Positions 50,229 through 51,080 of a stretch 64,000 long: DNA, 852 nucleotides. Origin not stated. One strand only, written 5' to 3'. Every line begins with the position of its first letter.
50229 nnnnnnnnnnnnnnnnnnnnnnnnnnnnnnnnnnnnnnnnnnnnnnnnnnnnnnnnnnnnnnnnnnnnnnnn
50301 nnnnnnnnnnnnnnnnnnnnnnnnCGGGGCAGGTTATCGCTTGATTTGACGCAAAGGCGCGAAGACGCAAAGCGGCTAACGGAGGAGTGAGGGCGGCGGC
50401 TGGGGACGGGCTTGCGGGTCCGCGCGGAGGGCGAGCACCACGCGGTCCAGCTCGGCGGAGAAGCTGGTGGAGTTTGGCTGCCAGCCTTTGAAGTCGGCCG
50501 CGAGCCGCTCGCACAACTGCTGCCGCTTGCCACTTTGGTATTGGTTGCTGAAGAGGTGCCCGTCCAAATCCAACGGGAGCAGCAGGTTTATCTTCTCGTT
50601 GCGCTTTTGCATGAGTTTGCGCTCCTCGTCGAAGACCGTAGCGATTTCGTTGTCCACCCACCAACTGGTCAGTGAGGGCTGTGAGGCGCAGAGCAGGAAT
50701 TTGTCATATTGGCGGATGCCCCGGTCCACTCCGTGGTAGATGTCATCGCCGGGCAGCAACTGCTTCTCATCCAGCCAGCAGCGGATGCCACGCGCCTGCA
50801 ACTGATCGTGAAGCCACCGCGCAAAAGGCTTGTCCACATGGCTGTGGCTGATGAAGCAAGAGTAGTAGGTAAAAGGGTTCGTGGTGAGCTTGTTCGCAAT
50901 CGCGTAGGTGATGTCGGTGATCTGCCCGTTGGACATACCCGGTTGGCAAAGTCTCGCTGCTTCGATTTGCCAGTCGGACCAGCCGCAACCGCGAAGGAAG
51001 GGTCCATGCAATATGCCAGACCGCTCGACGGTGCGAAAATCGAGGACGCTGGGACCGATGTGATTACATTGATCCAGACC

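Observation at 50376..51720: Lower-GC solitary pentapeptide-repeat-TIR fusion gene insulated by an intrinsic terminator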

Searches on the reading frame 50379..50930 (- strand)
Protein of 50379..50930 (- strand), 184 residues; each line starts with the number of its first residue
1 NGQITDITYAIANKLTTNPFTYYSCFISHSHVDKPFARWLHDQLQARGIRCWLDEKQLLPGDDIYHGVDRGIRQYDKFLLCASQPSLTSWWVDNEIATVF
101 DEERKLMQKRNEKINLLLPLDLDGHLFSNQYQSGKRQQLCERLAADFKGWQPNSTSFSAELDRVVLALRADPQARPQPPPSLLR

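Call 8: search_solved_structures(query=window:50379-50930:-, max_evalue=1, show_alignments=4)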
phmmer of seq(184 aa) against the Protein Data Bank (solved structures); distinct sequences matched with E-value up to 1: 20.
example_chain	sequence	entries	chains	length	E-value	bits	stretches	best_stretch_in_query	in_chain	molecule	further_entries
7uwg_A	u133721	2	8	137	3.1e-06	30.2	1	23-96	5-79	Molecular chaperone Tir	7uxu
8g83_A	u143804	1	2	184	4.2e-06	29.8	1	22-96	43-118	NAD(+) hydrolase AbTIR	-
8qlo_A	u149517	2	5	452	9.3e-06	28.6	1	25-128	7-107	Toll/interleukin-1 receptor domain-containing protein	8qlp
3h16_A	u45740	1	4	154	2.4e-05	27.3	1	23-102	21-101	TIR protein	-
6wt6_A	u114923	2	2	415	0.00017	24.6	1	15-104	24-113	Metazoan TIR-STING fusion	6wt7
7uxr_A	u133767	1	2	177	0.00031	23.7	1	21-97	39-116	TIR domain protein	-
8j7s_B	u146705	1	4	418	0.00097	22.1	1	25-126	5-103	TIR domain-containing protein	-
8fex_A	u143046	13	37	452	0.0011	21.9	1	25-126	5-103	TIR-APAZ | TIR domain-containing protein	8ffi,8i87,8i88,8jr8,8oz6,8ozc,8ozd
8sp0_A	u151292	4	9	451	0.0012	21.8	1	25-126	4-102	TIR-APAZ | TIR domain-containing protein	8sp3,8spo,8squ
8z92_E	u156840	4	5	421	0.0095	18.8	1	25-125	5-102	TIR domain-containing protein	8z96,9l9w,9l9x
8ifk_A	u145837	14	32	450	0.011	18.7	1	25-125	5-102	TIR domain-containing protein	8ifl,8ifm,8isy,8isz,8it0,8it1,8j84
8j8h_B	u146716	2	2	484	0.011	18.7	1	25-125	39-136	TIR domain-containing protein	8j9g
8u7b_B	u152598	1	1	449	0.011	18.6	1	25-125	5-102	TIR domain-containing protein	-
9mud_K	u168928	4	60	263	0.015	18.1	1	25-109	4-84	Cat1 (CRISPR associated TIR 1) pentagonal filament | Cat1 (CRISPR associated TIR 1) pentagonal filament assembly | Cat1 (CRISPR-associated TIR 1)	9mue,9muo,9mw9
3jrn_A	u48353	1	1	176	0.026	17.4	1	19-105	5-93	AT1G72930 protein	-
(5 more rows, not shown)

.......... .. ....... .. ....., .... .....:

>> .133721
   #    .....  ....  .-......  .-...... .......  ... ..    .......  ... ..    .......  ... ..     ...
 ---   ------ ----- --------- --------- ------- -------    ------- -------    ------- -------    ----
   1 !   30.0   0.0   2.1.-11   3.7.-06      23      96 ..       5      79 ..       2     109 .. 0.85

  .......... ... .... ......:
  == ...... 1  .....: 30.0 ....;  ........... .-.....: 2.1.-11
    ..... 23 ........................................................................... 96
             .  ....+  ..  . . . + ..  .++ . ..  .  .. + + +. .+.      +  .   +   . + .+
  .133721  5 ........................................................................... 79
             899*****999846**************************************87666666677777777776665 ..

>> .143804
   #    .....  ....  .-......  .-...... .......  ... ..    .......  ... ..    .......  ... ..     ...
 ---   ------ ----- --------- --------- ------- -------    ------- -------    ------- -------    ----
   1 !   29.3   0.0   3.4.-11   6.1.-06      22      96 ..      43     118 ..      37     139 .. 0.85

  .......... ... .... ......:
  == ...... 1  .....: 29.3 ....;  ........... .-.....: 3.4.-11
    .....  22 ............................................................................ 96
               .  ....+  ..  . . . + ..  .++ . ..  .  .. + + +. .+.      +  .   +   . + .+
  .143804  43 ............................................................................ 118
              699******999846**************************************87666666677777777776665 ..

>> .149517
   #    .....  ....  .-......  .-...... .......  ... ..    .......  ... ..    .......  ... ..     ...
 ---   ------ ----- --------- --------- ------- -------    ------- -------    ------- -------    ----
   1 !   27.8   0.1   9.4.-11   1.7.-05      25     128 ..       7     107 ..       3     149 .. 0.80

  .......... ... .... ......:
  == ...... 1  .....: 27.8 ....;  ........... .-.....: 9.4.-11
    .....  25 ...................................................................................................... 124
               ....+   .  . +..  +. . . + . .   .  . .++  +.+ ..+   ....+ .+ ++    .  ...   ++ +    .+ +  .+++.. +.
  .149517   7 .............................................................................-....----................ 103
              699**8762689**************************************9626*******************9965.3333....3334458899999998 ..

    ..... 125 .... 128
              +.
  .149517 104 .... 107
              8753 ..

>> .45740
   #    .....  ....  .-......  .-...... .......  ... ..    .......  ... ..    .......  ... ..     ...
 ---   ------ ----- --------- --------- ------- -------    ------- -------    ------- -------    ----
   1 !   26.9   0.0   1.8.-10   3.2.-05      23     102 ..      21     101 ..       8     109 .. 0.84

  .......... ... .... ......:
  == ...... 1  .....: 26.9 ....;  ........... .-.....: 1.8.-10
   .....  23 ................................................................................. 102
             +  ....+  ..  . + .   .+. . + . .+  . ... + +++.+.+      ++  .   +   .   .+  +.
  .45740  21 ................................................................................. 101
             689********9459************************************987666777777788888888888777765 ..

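Call 52: search_solved_structures(query=A4, max_evalue=0.01, show_alignments=5)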
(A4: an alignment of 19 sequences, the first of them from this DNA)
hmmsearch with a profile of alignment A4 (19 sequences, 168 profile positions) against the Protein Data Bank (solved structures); distinct sequences matched with E-value up to 0.01: 25.
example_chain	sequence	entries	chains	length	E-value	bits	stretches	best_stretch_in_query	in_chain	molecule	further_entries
6wt6_A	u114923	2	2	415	1.9e-08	37.6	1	7-87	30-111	Metazoan TIR-STING fusion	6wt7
7uwg_A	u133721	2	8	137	2.3e-08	37.3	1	8-89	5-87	Molecular chaperone Tir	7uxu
8g83_A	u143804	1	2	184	4.6e-08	36.3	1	8-89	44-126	NAD(+) hydrolase AbTIR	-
3h16_A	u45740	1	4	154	4.1e-06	30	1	10-89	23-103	TIR protein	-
7uxr_A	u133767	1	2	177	6.7e-06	29.3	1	8-89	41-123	TIR domain protein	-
9mud_K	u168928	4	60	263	6.9e-06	29.2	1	10-89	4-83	Cat1 (CRISPR associated TIR 1) pentagonal filament | Cat1 (CRISPR associated TIR 1) pentagonal filament assembly | Cat1 (CRISPR-associated TIR 1)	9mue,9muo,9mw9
1fyv_A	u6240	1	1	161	1.3e-05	28.4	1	6-84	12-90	TOLL-LIKE RECEPTOR 1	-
7nuw_A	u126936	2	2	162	1.3e-05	28.4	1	6-84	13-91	Toll-like receptor 1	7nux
7nt7_A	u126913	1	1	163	1.3e-05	28.4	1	6-85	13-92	Toll-like receptor 1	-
7ylf_A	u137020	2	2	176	1.3e-05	28.4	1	8-107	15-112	Toll-like receptor 15 | Toll-like receptor 2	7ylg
8qlo_A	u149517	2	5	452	5e-05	26.4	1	10-111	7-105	Toll/interleukin-1 receptor domain-containing protein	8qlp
4om7_A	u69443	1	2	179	6.2e-05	26.2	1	8-85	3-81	Toll-like receptor 6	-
8j7s_B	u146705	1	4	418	0.00028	24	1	10-115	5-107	TIR domain-containing protein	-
8fex_A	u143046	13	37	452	0.00032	23.8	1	10-115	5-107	TIR-APAZ | TIR domain-containing protein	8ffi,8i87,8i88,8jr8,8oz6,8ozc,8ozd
8sp0_A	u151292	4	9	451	0.00033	23.8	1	10-115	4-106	TIR-APAZ | TIR domain-containing protein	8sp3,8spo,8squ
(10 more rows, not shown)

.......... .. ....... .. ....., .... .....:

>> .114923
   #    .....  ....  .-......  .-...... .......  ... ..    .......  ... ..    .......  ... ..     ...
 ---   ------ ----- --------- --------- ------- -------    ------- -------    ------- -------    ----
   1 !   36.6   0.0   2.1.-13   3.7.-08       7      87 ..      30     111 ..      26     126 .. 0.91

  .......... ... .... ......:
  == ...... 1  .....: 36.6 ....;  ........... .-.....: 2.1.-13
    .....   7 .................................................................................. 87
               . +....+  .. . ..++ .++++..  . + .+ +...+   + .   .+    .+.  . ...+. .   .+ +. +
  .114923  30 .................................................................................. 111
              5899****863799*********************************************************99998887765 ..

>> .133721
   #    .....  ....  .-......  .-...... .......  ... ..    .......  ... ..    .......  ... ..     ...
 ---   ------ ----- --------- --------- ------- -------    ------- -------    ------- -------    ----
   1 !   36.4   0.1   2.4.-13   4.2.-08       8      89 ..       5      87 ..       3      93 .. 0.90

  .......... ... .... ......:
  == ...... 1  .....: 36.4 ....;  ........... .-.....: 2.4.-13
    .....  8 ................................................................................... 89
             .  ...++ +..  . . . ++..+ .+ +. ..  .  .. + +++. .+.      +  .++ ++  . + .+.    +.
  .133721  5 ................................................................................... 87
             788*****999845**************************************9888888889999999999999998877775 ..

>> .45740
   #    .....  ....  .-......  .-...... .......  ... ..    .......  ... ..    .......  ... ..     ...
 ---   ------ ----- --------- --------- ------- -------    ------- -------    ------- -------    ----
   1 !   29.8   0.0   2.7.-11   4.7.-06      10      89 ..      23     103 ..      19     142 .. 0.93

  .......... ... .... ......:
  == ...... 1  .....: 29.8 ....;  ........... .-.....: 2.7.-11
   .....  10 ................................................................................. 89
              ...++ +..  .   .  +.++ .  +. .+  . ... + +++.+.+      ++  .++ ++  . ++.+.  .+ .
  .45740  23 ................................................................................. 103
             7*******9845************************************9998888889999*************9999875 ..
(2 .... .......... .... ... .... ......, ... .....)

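Call 76: predict_structure(alignment_id=A4)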
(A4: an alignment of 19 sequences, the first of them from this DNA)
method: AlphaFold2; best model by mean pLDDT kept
length: 169 residues; sequences in the alignment: 19
mean_pLDDT: 74.7   pTM: 0.73
mean pLDDT of the five models: 74.7, 74.2, 73.2, 72.6, 67.8
residues with pLDDT >= 90: 16; 70-90: 106; 50-70: 18; < 50: 29
segments of 3 or more residues with pLDDT < 50: 1-3, 42-57, 158-164
pLDDT, mean of each block of 10 residues (from residue 1): 62 86 89 78 44 47 88 80 82 75 90 88 88 73 84 65 49
secondary structure, 60 per line:
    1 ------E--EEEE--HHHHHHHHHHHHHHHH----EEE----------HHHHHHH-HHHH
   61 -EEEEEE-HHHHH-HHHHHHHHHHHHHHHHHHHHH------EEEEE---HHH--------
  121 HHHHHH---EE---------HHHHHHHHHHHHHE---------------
elements in order: E10-13 H16-31 E36-38 H49-55 H57-60 E62-67 H69-73 H75-95 E102-106 H121-126 H141-153

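Call 78: fold_search(model_id=the predicted structure, library=pdb)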
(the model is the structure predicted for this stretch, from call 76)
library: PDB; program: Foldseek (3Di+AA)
matches with E <= 10: 1016; with E <= 0.001: 41
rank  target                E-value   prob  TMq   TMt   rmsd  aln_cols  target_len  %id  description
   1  8i88_C                2.5e-05  1.00  0.58  0.26   4.1       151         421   26  Cryo-EM structure of TIR-APAZ/Ago-gRNA complex (released 2023-07-05)
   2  8qlp_E                3.7e-05  1.00  0.61  0.28   5.3       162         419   26  CryoEM structure of the RNA/DNA bound SPARTA (BabAgo/TIR-APAZ) tetrameric complex (released 2024-01-31)
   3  8oz6_A                4.2e-05  1.00  0.57  0.26   4.2       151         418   25  cryoEM structure of SPARTA complex ligand-free (released 2023-08-16)
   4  8spo_I                4.8e-05  1.00  0.55  0.28   4.3       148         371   26  Tetramerized activation of MapSPARTA bound with NAD+ (released 2023-08-23)
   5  8isy_B                6.2e-05  1.00  0.59  0.25   5.6       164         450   25  Cryo-EM structure of free-state Crt-SPARTA (released 2023-10-18)
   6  8i87_A                7.0e-05  1.00  0.60  0.27   3.5       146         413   27  Cryo-EM structure of TIR-APAZ/Ago-gRNA-DNA complex (released 2023-07-19)
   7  8ifl_F                9.7e-05  1.00  0.58  0.26   3.7       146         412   24  Cryo-EM structure of tetrameric SPARTA gRNA-ssDNA target complex in state 1 (released 2024-01-17)
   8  8qlp_M                1.1e-04  1.00  0.62  0.28   5.3       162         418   27  CryoEM structure of the RNA/DNA bound SPARTA (BabAgo/TIR-APAZ) tetrameric complex (released 2024-01-31)
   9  8spo_E                1.1e-04  1.00  0.60  0.30   6.6       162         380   24  Tetramerized activation of MapSPARTA bound with NAD+ (released 2023-08-23)
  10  8i87_C                1.6e-04  1.00  0.53  0.24   4.7       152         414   23  Cryo-EM structure of TIR-APAZ/Ago-gRNA-DNA complex (released 2023-07-19)
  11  8i87_G                2.0e-04  1.00  0.62  0.28   3.6       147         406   26  Cryo-EM structure of TIR-APAZ/Ago-gRNA-DNA complex (released 2023-07-19)
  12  8ifl_A                2.0e-04  1.00  0.59  0.27   3.7       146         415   25  Cryo-EM structure of tetrameric SPARTA gRNA-ssDNA target complex in state 1 (released 2024-01-17)
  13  8qlo_A                2.2e-04  1.00  0.53  0.24   5.0       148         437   27  CryoEM structure of the apo SPARTA (BabAgo/TIR-APAZ) complex (released 2024-01-31)
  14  5uzb_A                2.4e-04  1.00  0.55  0.63   4.2       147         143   18  Cryo-EM structure of the MAL TIR domain filament (released 2017-07-26)
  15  7nt7_MODEL_1_A        2.9e-04  1.00  0.43  0.44   7.9       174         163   16  Solution structure of toll like receptor 1 (TLR1) TIR domain (released 2021-08-25)
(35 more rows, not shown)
